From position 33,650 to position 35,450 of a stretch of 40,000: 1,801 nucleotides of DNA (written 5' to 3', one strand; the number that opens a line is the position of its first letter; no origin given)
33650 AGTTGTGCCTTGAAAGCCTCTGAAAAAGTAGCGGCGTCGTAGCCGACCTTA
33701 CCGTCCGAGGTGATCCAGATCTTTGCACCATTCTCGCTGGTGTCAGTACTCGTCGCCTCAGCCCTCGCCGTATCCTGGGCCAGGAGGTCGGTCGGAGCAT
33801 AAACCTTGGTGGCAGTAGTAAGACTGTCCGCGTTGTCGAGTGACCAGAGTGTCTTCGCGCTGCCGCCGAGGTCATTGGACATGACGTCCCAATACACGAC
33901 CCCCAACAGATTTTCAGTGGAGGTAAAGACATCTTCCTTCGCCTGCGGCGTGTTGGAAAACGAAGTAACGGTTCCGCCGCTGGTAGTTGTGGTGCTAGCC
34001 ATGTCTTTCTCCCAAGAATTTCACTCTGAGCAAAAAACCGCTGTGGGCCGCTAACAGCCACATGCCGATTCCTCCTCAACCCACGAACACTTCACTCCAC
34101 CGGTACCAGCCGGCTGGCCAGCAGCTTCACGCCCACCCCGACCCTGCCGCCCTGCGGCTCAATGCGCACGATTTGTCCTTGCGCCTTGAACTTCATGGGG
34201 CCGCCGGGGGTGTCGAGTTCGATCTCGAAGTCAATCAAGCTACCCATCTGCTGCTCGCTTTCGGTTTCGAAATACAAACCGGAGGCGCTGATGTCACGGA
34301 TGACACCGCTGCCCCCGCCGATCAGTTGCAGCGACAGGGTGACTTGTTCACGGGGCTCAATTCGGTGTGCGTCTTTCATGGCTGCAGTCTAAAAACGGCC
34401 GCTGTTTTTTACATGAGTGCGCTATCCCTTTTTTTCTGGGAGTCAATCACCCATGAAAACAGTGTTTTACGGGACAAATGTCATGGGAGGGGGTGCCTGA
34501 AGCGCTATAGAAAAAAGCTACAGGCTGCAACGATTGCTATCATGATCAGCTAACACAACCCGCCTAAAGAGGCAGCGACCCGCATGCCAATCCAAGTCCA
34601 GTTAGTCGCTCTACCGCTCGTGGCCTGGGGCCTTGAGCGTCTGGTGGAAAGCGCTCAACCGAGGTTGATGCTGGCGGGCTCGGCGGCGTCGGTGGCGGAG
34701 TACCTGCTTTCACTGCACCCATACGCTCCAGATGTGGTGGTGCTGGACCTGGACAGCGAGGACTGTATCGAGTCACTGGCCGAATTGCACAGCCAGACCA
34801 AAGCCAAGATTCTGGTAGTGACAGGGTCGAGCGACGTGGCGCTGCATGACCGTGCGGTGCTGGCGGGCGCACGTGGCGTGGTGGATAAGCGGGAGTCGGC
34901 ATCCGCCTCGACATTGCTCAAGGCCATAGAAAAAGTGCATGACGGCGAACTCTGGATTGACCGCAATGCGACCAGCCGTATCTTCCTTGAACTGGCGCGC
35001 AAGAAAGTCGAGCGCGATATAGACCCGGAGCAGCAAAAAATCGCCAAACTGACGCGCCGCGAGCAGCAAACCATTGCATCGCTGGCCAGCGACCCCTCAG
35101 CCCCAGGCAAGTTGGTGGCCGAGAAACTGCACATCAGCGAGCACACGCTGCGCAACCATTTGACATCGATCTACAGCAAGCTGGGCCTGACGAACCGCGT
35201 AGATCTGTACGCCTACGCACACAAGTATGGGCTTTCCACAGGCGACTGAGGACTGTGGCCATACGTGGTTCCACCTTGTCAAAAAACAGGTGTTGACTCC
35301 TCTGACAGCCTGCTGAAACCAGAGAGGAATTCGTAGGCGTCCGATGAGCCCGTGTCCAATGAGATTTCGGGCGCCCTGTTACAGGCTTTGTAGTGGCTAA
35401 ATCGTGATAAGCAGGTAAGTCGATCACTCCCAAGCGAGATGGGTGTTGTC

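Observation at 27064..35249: Stand-alone PilZ gene directly upstream of a giant non-LapG-type RTX adhesin, divergent from an atypical LuxR-type response regulator: candidate c-di-GMP adhesin module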

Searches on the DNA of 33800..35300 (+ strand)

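Call 9: search_dna_similar(query=window:34003-35300:+, collection=plasmids, mode=near, max_rows=10)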
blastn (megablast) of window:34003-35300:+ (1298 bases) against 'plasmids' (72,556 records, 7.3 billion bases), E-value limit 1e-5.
No match.

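Call 69: search_rna_families(source=window, start=33800, end=34800, threshold=evalue, max_evalue=10)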
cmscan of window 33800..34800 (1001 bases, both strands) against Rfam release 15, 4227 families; matches with E-value up to 10: 1.
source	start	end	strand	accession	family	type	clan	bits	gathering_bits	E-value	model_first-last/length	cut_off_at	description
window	34102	34212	-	RF01383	GRIK4_3p_UTR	Gene;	-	19.2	38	0.42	1-94/94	no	GRIK4 3 prime UTR element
